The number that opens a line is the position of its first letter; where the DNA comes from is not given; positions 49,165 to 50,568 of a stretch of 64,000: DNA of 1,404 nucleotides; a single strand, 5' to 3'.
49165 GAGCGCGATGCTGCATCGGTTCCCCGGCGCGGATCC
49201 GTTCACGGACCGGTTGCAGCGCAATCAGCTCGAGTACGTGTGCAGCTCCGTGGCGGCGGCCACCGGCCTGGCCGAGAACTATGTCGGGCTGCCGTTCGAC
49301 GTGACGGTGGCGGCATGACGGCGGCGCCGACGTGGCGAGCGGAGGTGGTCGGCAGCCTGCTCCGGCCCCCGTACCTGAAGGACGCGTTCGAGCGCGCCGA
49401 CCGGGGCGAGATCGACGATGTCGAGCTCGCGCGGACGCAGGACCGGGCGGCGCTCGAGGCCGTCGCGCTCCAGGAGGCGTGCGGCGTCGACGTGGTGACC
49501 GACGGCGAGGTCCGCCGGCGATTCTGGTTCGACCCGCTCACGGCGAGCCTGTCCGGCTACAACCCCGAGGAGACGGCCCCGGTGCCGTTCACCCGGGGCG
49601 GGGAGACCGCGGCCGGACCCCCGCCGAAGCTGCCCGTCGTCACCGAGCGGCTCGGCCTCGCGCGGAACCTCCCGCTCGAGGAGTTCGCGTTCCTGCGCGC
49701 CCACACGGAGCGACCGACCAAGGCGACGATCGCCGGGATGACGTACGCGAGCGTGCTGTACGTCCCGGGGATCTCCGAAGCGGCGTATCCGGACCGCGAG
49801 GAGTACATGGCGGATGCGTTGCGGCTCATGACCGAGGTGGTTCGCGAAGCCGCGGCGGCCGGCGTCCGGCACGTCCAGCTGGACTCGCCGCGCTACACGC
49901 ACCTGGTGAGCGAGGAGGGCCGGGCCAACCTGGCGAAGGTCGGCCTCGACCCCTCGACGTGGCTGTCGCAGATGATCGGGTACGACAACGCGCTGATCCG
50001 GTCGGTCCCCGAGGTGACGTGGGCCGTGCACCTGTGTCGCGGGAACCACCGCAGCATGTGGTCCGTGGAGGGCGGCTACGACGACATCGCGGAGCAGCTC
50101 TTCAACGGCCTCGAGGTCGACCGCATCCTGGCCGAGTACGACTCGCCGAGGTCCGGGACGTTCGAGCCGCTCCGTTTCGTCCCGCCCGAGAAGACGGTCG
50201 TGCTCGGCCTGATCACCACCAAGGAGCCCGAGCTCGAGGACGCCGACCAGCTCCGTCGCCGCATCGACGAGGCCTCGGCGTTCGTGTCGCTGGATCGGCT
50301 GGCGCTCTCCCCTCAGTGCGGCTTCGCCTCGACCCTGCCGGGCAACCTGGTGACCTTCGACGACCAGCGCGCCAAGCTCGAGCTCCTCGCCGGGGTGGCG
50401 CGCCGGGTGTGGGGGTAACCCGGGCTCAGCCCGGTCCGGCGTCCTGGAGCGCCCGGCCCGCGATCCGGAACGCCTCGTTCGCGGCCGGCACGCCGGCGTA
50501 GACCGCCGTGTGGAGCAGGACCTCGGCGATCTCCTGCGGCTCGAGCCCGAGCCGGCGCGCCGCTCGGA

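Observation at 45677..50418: MetE-like Zn-methyltransferase embedded in and coupled to a pobR/ALDH/pobA aromatic-catabolism operon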

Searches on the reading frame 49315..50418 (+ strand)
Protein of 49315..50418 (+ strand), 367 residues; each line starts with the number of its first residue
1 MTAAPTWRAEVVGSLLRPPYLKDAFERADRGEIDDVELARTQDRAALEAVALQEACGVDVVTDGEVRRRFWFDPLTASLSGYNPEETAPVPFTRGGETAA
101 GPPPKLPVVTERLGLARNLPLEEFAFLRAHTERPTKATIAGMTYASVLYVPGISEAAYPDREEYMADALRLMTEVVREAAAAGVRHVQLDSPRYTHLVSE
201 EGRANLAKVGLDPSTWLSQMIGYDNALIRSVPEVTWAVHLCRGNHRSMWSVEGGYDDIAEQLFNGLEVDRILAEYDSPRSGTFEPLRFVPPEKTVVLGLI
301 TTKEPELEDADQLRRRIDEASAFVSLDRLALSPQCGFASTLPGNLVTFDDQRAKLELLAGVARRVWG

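Call 4: search_protein_families(library=pfam, proteins=[window:49315-50418:+])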
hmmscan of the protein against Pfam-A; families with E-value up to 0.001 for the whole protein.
window:49315-50418:+ (367 aa): 1 family
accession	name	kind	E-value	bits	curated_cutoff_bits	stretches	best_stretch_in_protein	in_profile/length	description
PF01717.24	Meth_synt_2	-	4.8e-11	43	21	1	21-338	15-304/324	Cobalamin-independent synthase, Catalytic domain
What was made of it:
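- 49315..50418 (+): MetE-like gene: 367-aa catalytic-domain-only member of the cobalamin-independent methionine synthase superfamily, and the focus of the finding. PF01717 scores 43 bits (call 4).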

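Call 5: search_protein_families(library=ncbifam, proteins=[window:49315-50418:+])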
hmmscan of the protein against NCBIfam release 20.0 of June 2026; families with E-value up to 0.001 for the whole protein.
window:49315-50418:+ (367 aa): 7 families
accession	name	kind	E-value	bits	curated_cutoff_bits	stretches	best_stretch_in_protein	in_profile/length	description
NF005085.0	PRK06520.1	subfamily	2.9e-78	263.6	313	1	4-366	5-368/368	5-methyltetrahydropteroyltriglutamate--homocysteine S-methyltransferase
NF004875.0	PRK06233.1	equivalog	3.4e-57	194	576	1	6-366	9-372/373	vitamin B12 independent methionine synthase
NF003317.0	PRK04326.1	equivalog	2.5e-23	82.8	406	1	7-337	9-300/340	methionine synthase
NF006589.0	PRK09121.1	equivalog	1.2e-15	57.5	392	1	9-199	7-187/342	methionine synthase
NF002119.0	PRK00957.1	equivalog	3.6e-08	32.9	258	0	292-338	237-283/306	methionine synthase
NF003556.0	PRK05222.1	equivalog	8.1e-06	25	541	0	5-90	418-503/750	5-methyltetrahydropteroyltriglutamate--homocysteine S-methyltransferase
TIGR01371.1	met_syn_B12ind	equivalog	5.9e-05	22.3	929.95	0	111-204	126-216/754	5-methyltetrahydropteroyltriglutamate--homocysteine S-methyltransferase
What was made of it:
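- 49315..50418 (+): The best NCBIfam match is PRK06520 at 264 bits, below its 313 cutoff (call 5).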

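Call 6: search_solved_structures(query=window:49315-50418:+, max_evalue=0.01, show_alignments=2)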
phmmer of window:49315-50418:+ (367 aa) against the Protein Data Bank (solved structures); distinct sequences matched with E-value up to 0.01: 5.
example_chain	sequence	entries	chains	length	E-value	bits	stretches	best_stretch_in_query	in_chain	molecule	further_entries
1ypx_A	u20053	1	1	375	1.1e-57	198.8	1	5-367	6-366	putative vitamin-B12 independent methionine synthase family protein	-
3rpd_A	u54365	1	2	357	2.7e-09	39.6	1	12-337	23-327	Methionine synthase (B12-independent)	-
1xpg_A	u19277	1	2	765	3e-07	32.9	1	5-196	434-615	5-methyltetrahydropteroyltriglutamate--homocysteine methyltransferase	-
1xdj_A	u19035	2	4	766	3e-07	32.9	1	5-196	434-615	5-methyltetrahydropteroyltriglutamate--homocysteine methyltransferase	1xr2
1t7l_A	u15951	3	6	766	3e-07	32.9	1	5-196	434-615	5-methyltetrahydropteroyltriglutamate--homocysteine methyltransferase | 5-methyltetrahydropteroyltriglutamate-homocysteine methyltransferase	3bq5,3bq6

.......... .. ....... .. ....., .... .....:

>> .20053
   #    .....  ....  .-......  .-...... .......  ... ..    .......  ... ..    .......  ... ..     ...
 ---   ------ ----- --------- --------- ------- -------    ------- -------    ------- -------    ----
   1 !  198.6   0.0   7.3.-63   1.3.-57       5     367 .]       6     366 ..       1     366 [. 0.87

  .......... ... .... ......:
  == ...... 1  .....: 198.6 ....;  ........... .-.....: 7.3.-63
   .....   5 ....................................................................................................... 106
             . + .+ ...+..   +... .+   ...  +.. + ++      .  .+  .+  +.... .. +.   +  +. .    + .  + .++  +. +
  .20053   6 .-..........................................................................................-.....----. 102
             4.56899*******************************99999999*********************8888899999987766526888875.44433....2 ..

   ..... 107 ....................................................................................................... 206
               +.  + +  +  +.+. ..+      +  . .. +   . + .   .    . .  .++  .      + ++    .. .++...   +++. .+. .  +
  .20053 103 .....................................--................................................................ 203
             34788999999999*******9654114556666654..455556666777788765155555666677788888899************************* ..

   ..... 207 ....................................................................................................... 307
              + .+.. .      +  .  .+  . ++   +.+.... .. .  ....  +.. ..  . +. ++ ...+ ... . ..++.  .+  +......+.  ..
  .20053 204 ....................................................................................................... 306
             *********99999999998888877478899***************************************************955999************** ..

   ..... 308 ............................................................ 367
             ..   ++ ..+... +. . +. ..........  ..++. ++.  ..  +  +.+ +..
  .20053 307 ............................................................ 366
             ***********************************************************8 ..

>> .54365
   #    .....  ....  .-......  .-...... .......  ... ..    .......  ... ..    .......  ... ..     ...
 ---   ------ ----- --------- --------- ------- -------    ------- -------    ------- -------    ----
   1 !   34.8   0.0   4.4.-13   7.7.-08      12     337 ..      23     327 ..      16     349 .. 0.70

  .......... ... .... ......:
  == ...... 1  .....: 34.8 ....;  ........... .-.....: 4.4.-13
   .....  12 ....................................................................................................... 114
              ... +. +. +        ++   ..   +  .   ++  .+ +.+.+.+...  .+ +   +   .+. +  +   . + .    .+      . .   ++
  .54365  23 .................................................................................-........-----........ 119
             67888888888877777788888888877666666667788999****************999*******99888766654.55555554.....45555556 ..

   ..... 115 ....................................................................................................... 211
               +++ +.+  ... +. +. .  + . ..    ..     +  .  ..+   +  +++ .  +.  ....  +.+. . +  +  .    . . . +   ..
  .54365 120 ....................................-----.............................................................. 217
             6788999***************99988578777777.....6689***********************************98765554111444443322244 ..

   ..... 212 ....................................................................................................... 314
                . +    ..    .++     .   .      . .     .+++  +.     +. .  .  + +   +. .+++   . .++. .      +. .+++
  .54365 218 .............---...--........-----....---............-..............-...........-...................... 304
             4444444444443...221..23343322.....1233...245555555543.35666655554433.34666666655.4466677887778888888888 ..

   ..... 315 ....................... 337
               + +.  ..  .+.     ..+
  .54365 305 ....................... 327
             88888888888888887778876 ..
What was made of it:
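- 49315..50418 (+): 1ypx matches at E 1e-57 (call 6).
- Closest known: Core methionine synthases MesA-MesD. Different: Sequence similarity is low (3rpd E 3e-9; PRK04326 83 bits, PRK09121 58 bits; calls 5, 6).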

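Call 7: find_homologous_proteins(query=window:49315-50418:+)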
Query window:49315-50418:+ (367 aa): 7988 proteins with E <= 0.001 among 8000 candidates; the best 120 are listed.
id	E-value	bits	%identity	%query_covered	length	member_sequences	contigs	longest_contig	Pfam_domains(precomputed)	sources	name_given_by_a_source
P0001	1.3e-242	822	100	100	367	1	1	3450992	PF01717.25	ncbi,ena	-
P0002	3.4e-201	686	84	99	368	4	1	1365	PF01717.25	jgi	jgi:5-methyltetrahydropteroyltriglutamate--homocysteine methyltransferase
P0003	8.1e-195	665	81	100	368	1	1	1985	PF01717.25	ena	-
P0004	3.8e-193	659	80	99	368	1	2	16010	PF01717.25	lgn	-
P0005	2.6e-189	647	78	99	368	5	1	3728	PF01717.25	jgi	jgi:methionine synthase II (cobalamin-independent)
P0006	9.6e-189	645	78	100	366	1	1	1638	PF01717.25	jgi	-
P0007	3.6e-188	643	78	100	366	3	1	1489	PF01717.25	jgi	jgi:5-methyltetrahydropteroyltriglutamate--homocysteine methyltransferase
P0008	1.1e-186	638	78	99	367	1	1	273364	PF01717.25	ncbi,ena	-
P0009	4.7e-186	636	77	100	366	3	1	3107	PF01717.25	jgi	jgi:5-methyltetrahydropteroyltriglutamate--homocysteine methyltransferase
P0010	1.8e-185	634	78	100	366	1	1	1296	PF01717.25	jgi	jgi:5-methyltetrahydropteroyltriglutamate--homocysteine methyltransferase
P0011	7.0e-185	632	78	99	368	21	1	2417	PF01717.25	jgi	jgi:5-methyltetrahydropteroyltriglutamate--homocysteine methyltransferase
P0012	2.4e-184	630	78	99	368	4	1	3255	PF01717.25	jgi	jgi:5-methyltetrahydropteroyltriglutamate--homocysteine methyltransferase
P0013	2.0e-183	627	77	99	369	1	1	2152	PF01717.25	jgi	jgi:5-methyltetrahydropteroyltriglutamate--homocysteine methyltransferase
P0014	2.2e-183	627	77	99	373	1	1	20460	PF01717.25,PF08267.19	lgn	-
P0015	3.4e-183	627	77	99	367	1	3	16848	PF01717.25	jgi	jgi:5-methyltetrahydropteroyltriglutamate--homocysteine methyltransferase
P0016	1.3e-182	625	76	98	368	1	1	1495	PF01717.25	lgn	-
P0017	4.6e-182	623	76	100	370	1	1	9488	PF01717.25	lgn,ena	-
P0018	4.7e-182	623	77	98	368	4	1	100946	PF01717.25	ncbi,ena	-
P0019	2.2e-181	621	77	98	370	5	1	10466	PF01717.25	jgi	jgi:5-methyltetrahydropteroyltriglutamate--homocysteine methyltransferase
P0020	1.4e-180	618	77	98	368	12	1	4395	PF01717.25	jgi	jgi:methionine synthase II (cobalamin-independent)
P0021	2.0e-180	617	74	100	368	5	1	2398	PF01717.25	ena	-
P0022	2.2e-180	617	77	99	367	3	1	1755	PF01717.25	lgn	-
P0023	2.1e-179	614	88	84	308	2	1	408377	PF01717.25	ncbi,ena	-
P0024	1.7e-178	611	75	98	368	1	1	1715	PF01717.25,PF08267.19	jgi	jgi:5-methyltetrahydropteroyltriglutamate--homocysteine methyltransferase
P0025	1.7e-178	611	74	99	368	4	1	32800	PF01717.25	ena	-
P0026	2.9e-178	610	76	100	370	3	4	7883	PF01717.25,PF08267.19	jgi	jgi:5-methyltetrahydropteroyltriglutamate--homocysteine methyltransferase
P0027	5.9e-178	609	76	98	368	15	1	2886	PF01717.25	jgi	jgi:5-methyltetrahydropteroyltriglutamate--homocysteine methyltransferase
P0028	8.2e-178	609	76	99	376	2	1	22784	PF01717.25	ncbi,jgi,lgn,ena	-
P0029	1.2e-177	608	75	99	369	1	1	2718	PF01717.25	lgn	-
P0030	1.6e-177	608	75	98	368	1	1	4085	PF01717.25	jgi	jgi:5-methyltetrahydropteroyltriglutamate--homocysteine methyltransferase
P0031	2.1e-177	607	74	100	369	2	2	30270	PF01717.25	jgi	jgi:methionine synthase II (cobalamin-independent)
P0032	2.8e-177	607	75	100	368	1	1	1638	PF01717.25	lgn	-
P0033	6.4e-177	606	73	99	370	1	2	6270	PF01717.25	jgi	jgi:5-methyltetrahydropteroyltriglutamate--homocysteine methyltransferase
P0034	8.0e-177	606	76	98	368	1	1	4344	PF01717.25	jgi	jgi:5-methyltetrahydropteroyltriglutamate--homocysteine methyltransferase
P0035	1.1e-176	605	76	99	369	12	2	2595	PF01717.25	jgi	-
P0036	1.5e-176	605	75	100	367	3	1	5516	PF01717.25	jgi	jgi:5-methyltetrahydropteroyltriglutamate--homocysteine methyltransferase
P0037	2.9e-176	604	74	100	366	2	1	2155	PF01717.25,PF08267.19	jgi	jgi:5-methyltetrahydropteroyltriglutamate--homocysteine methyltransferase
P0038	4.3e-176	603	74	98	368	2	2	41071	PF01717.25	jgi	jgi:5-methyltetrahydropteroyltriglutamate--homocysteine methyltransferase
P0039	5.1e-176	603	75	100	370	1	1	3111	PF01717.25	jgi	jgi:5-methyltetrahydropteroyltriglutamate--homocysteine methyltransferase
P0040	5.1e-176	603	74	99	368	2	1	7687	PF01717.25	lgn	-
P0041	7.1e-176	603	75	98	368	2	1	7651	PF01717.25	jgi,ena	-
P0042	1.0e-175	602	75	98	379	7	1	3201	PF01717.25,PF08267.19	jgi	jgi:5-methyltetrahydropteroyltriglutamate--homocysteine methyltransferase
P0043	1.3e-175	602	74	99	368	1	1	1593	PF01717.25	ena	-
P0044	2.0e-175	601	73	99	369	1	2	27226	PF01717.25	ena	-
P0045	2.3e-175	601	74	98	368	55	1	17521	PF01717.25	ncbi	ncbi:MAG: cobalamin-independent methionine synthase II family protein [Actinomycetota bacterium]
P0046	2.9e-175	600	74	98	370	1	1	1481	PF01717.25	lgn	-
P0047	3.8e-175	600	75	98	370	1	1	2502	PF01717.25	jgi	jgi:5-methyltetrahydropteroyltriglutamate--homocysteine methyltransferase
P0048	6.4e-175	599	75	99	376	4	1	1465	PF01717.25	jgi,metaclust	metaclust:\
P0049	9.3e-175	599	74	99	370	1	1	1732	PF01717.25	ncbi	-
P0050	1.4e-174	598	73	99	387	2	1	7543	PF01717.25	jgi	jgi:5-methyltetrahydropteroyltriglutamate--homocysteine methyltransferase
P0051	1.8e-174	598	74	98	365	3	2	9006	PF01717.25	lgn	-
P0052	2.7e-174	597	73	100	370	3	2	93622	PF01717.25,PF08267.19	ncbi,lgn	ncbi:MAG: cobalamin-independent methionine synthase II family protein [Actinomycetota bacterium]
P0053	3.1e-174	597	75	100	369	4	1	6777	PF01717.25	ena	-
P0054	1.4e-173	595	73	99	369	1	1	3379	PF01717.25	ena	-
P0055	2.5e-173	594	74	98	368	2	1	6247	PF01717.25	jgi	jgi:5-methyltetrahydropteroyltriglutamate--homocysteine methyltransferase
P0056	3.9e-173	593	74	100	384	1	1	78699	PF01717.25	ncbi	-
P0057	5.4e-173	593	75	98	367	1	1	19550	PF01717.25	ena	-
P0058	8.9e-173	592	73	100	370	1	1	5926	PF01717.25,PF08267.19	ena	-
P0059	1.0e-172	592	74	98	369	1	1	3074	PF01717.25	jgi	jgi:5-methyltetrahydropteroyltriglutamate--homocysteine methyltransferase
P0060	1.1e-172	592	74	98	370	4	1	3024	PF01717.25,PF08267.19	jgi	jgi:5-methyltetrahydropteroyltriglutamate--homocysteine methyltransferase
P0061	1.5e-172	592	73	98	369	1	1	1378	PF01717.25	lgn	-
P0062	4.6e-172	590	72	99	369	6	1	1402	PF01717.25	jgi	jgi:5-methyltetrahydropteroyltriglutamate--homocysteine methyltransferase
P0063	6.0e-172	590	73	98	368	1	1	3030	PF01717.25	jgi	-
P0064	1.0e-171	589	73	98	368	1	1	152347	PF01717.25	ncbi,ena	-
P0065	1.2e-171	589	72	99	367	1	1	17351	PF01717.25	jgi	jgi:methionine synthase II (cobalamin-independent)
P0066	1.4e-171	588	72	100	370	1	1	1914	PF01717.25,PF08267.19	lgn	-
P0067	1.5e-171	588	73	98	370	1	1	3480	PF01717.25,PF08267.19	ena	-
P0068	2.6e-171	588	74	98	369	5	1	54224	PF01717.25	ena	-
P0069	5.4e-171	586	73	98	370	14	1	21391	PF01717.25,PF08267.19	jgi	-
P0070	5.6e-171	586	72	98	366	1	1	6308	PF01717.25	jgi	jgi:methionine synthase II (cobalamin-independent)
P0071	6.6e-171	586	72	98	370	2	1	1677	PF01717.25,PF08267.19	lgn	-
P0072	7.0e-171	586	73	99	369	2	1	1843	PF01717.25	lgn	-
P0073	8.8e-171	586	73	99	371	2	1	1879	PF01717.25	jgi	jgi:5-methyltetrahydropteroyltriglutamate--homocysteine methyltransferase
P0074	9.5e-171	586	73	98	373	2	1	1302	PF01717.25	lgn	-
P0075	1.4e-170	585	71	98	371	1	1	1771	PF01717.25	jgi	jgi:5-methyltetrahydropteroyltriglutamate--homocysteine methyltransferase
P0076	1.4e-170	585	72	99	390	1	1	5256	PF01717.25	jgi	jgi:5-methyltetrahydropteroyltriglutamate--homocysteine methyltransferase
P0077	2.2e-170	584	73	98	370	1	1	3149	PF01717.25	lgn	-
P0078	3.6e-170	584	73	98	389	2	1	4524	PF01717.25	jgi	jgi:5-methyltetrahydropteroyltriglutamate--homocysteine methyltransferase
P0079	5.1e-170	583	73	98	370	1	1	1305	PF01717.25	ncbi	-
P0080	1.6e-169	582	71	99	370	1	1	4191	PF01717.25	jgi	jgi:5-methyltetrahydropteroyltriglutamate--homocysteine methyltransferase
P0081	4.3e-169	580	70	99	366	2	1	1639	PF01717.25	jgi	jgi:5-methyltetrahydropteroyltriglutamate--homocysteine methyltransferase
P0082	5.2e-169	580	72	100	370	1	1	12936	PF01717.25,PF08267.19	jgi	jgi:5-methyltetrahydropteroyltriglutamate--homocysteine methyltransferase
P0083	6.1e-169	580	70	100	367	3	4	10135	PF01717.25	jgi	jgi:methionine synthase II (cobalamin-independent)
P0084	1.8e-168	578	73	98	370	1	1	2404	PF01717.25,PF08267.19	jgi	jgi:5-methyltetrahydropteroyltriglutamate--homocysteine methyltransferase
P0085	3.3e-168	577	72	98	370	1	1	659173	PF01717.25,PF08267.19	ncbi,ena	-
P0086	5.6e-168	577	73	98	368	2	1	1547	PF01717.25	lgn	-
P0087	6.4e-168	576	72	98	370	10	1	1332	PF01717.25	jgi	jgi:5-methyltetrahydropteroyltriglutamate--homocysteine methyltransferase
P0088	6.9e-168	576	82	84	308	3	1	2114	PF01717.25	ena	-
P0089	9.0e-168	576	71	99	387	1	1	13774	PF01717.25,PF08267.19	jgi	jgi:5-methyltetrahydropteroyltriglutamate--homocysteine methyltransferase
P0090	9.9e-168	576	72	98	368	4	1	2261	PF01717.25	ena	-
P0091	1.1e-167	576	72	98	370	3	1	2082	PF01717.25,PF08267.19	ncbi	-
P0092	1.2e-167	575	69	99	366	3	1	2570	PF01717.25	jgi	jgi:methionine synthase II (cobalamin-independent)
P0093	1.9e-167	575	71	99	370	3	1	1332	PF01717.25,PF08267.19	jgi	jgi:5-methyltetrahydropteroyltriglutamate--homocysteine methyltransferase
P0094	2.7e-167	574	73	98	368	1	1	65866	PF01717.25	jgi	jgi:5-methyltetrahydropteroyltriglutamate--homocysteine methyltransferase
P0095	3.2e-167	574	69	99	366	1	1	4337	PF01717.25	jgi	jgi:5-methyltetrahydropteroyltriglutamate--homocysteine methyltransferase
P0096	7.2e-167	573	70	99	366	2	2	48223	PF01717.25,PF08267.19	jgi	jgi:5-methyltetrahydropteroyltriglutamate--homocysteine methyltransferase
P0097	9.0e-167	573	71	98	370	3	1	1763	PF01717.25,PF08267.19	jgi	jgi:5-methyltetrahydropteroyltriglutamate--homocysteine methyltransferase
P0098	1.1e-166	572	71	100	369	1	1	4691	PF01717.25,PF08267.19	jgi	jgi:methionine synthase II (cobalamin-independent)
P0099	1.2e-166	572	71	98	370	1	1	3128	PF01717.25,PF08267.19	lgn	-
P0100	1.7e-166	572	70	98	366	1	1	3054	PF01717.25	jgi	jgi:methionine synthase II (cobalamin-independent)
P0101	2.2e-166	571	71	98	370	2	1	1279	PF01717.25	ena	-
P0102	2.6e-166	571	71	98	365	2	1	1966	PF01717.25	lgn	-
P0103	3.6e-166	571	72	99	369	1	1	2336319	PF01717.25,PF08267.19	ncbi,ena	-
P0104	4.9e-166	570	72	98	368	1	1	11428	PF01717.25,PF08267.19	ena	-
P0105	9.9e-166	569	69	98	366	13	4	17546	PF01717.25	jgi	jgi:5-methyltetrahydropteroyltriglutamate--homocysteine methyltransferase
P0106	7.6e-165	566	71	98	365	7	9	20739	PF01717.25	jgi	jgi:methionine synthase II (cobalamin-independent)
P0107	8.0e-165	566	70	99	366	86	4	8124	PF01717.25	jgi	jgi:5-methyltetrahydropteroyltriglutamate--homocysteine methyltransferase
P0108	9.2e-165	566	71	100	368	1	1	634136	PF01717.25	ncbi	ncbi:MAG: methionine synthase [Actinomycetota bacterium]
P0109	4.0e-164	564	71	98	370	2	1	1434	PF01717.25,PF08267.19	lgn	-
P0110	4.4e-164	564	70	98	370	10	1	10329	PF01717.25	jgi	-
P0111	6.2e-164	563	68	99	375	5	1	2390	PF01717.25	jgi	jgi:5-methyltetrahydropteroyltriglutamate--homocysteine methyltransferase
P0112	6.5e-164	563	71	98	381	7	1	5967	PF01717.25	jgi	jgi:5-methyltetrahydropteroyltriglutamate--homocysteine methyltransferase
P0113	1.5e-163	562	69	98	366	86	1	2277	PF01717.25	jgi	jgi:5-methyltetrahydropteroyltriglutamate--homocysteine methyltransferase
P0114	1.9e-163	562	70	98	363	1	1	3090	PF01717.25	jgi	jgi:methionine synthase II (cobalamin-independent)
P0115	2.4e-163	561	68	99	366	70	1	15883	PF01717.25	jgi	jgi:5-methyltetrahydropteroyltriglutamate--homocysteine methyltransferase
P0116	1.1e-162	559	70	98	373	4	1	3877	PF01717.25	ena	-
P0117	2.9e-162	558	69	99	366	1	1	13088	PF01717.25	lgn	-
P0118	3.4e-162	557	70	98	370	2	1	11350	PF01717.25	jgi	jgi:5-methyltetrahydropteroyltriglutamate--homocysteine methyltransferase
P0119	7.9e-162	556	69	98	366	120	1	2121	PF01717.25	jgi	jgi:5-methyltetrahydropteroyltriglutamate--homocysteine methyltransferase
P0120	1.2e-161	556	69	98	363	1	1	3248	PF01717.25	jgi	jgi:methionine synthase II (cobalamin-independent)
